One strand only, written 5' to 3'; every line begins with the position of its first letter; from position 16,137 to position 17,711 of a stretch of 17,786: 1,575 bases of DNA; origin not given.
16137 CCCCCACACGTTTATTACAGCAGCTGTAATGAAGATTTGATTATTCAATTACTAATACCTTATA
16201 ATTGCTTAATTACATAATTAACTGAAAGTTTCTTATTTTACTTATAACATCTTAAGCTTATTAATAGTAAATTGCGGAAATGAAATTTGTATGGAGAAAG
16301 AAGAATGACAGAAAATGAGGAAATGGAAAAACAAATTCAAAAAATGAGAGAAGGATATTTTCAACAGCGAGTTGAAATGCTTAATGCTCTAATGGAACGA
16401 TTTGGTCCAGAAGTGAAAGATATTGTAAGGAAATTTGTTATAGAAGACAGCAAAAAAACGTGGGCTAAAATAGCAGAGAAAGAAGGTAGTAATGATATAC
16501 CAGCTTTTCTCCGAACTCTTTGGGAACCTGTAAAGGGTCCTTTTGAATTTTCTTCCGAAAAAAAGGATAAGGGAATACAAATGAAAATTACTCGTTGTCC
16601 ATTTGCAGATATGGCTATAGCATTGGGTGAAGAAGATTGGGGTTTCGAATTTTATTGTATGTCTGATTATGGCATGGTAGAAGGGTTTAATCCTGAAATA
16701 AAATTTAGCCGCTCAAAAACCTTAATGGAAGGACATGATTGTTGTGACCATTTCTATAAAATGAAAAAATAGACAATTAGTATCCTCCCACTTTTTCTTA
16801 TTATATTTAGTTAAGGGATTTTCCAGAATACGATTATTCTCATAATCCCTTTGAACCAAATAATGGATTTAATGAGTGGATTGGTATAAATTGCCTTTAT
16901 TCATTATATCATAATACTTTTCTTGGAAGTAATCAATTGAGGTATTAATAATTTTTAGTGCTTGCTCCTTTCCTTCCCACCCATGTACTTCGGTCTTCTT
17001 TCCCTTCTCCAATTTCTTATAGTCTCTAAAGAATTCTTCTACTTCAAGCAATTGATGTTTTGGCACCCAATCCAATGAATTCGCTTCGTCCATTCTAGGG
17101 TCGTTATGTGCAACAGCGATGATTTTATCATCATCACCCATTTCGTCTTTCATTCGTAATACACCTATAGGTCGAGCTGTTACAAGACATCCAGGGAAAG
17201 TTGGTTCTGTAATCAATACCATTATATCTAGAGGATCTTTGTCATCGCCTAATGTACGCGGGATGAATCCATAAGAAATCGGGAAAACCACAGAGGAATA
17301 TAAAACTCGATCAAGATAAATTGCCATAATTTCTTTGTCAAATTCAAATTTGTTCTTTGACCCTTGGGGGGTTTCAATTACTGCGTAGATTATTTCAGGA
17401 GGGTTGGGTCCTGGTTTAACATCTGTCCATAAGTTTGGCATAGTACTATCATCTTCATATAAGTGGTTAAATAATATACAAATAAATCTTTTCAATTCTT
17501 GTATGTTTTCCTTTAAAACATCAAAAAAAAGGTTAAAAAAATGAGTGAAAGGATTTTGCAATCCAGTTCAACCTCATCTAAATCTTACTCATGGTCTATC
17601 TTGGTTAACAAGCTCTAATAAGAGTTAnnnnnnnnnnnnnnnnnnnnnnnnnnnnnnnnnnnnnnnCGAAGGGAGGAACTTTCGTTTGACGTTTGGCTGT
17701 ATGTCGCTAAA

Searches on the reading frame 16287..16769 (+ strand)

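Call 7: search_protein_families(library=pfam, proteins=[window:16287-16769:+], max_evalue=0.01)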
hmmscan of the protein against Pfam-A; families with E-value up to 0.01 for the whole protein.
window:16287-16769:+ (161 aa): 1 family
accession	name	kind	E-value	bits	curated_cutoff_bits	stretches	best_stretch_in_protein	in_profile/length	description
PF14196.11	ATC_hydrolase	-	5.1e-25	89.4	28.1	1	29-155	10-143/145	L-2-amino-thiazoline-4-carboxylic acid hydrolase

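Call 12: search_protein_families(library=ncbifam, proteins=[window:16287-16769:+], max_evalue=1)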
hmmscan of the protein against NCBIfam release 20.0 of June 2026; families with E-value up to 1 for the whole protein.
window:16287-16769:+ (161 aa): 1 family
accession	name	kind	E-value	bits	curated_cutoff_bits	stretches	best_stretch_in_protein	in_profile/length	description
NF052285.1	GABA_TF_GabR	exception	0.17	10.7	600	1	6-44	339-377/456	MocR-like transcriptional regulator GabR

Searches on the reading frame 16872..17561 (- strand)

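Call 7: search_protein_families(library=pfam, proteins=[window:16872-17561:-], max_evalue=0.01)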
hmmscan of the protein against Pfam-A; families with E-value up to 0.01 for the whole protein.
window:16872-17561:- (230 aa): 1 family
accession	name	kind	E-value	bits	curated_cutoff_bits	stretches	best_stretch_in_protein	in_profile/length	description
PF00719.24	Pyrophosphatase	-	1.1e-55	188.1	23.5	1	60-211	1-151/153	Inorganic pyrophosphatase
